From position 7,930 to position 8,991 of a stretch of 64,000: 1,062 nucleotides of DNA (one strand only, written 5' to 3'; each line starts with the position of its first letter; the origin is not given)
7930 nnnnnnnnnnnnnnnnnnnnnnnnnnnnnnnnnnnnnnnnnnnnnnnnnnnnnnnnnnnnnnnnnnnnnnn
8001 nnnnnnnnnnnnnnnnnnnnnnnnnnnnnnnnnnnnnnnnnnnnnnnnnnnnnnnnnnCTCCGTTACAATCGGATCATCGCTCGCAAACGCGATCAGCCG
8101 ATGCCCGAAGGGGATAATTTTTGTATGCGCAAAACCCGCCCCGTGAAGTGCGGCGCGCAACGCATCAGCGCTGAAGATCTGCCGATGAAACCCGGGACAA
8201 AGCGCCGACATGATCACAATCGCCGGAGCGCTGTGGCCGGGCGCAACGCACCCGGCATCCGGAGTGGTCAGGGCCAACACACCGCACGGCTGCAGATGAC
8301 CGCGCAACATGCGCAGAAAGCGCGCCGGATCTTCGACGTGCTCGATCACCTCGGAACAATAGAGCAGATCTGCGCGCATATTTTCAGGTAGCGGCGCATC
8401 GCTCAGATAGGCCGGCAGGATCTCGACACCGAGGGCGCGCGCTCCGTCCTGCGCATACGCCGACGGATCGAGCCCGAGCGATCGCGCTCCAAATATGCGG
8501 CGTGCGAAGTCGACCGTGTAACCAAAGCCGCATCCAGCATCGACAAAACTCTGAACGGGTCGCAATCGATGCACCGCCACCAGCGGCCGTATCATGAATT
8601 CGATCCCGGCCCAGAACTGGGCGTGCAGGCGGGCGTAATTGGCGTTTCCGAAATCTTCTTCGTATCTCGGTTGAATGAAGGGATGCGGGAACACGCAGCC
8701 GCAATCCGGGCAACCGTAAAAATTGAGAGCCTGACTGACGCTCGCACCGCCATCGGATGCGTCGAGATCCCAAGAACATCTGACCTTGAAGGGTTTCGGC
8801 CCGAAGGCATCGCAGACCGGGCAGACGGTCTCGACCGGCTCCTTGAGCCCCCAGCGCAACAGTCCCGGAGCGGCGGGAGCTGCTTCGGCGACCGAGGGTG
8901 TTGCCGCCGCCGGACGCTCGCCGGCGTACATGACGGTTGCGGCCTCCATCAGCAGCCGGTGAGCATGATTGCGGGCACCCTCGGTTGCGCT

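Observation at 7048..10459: Tandem zinc-ribbon methyltransferase paralogs; one carries a coiled coil and an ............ tail (WbdD-like terminator or ruler hypothesis)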

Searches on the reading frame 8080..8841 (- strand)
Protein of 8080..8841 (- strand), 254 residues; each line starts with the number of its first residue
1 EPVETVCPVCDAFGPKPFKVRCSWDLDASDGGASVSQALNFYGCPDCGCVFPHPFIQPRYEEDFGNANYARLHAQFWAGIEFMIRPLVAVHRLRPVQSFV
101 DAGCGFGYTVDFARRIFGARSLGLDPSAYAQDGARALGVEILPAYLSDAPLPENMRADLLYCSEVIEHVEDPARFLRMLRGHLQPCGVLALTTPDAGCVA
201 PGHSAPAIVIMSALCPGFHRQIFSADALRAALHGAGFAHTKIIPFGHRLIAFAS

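Call 75: search_solved_structures(query=A6, max_evalue=0.01, show_alignments=0)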
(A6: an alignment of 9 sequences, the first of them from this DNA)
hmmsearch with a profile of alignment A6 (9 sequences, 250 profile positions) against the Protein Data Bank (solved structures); distinct sequences matched with E-value up to 0.01: 67 (the best 60 are shown).
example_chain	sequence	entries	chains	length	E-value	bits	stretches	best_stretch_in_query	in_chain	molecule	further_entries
5wp5_A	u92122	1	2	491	6e-10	41.9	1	78-246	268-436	Phosphomethylethanolamine N-methyltransferase 2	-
7ct8_A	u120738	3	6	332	9.3e-10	41.3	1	93-243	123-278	tRNA U34 carboxymethyltransferase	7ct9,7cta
4qnu_A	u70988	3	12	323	1.6e-09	40.5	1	93-240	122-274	tRNA (mo5U34)-methyltransferase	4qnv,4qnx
5wp4_A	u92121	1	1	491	2.2e-09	40.1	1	77-244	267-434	Phosphoethanolamine N-methyltransferase 1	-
4kdr_A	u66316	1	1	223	3.5e-09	39.4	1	95-193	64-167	3-demethylubiquinone-9 3-methyltransferase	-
5dpm_A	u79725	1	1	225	3.6e-09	39.4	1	95-193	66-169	Ubiquinone biosynthesis O-methyltransferase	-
4kdc_A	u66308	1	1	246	3.6e-09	39.4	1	95-193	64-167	3-demethylubiquinone-9 3-methyltransferase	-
4e2x_A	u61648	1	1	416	2.2e-08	36.8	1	35-239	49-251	TcaB9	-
5t6b_A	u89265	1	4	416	2.8e-08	36.5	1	10-240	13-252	Sugar 3-C-methyl transferase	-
4e2y_A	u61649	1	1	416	3.7e-08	36.1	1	35-239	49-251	TcaB9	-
3ndi_A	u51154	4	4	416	5.2e-08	35.6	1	35-239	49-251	Methyltransferase | TcaB9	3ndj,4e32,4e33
5t64_A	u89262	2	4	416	1e-07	34.6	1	10-240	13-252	Sugar 3-C-methyl transferase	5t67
3bkw_A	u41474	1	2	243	1.1e-07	34.4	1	96-201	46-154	S-adenosylmethionine dependent methyltransferase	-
5kn4_A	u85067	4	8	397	2e-07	33.6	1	81-187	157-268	Pavine N-methyltransferase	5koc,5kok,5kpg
4e31_A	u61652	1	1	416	2.4e-07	33.4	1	35-239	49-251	TcaB9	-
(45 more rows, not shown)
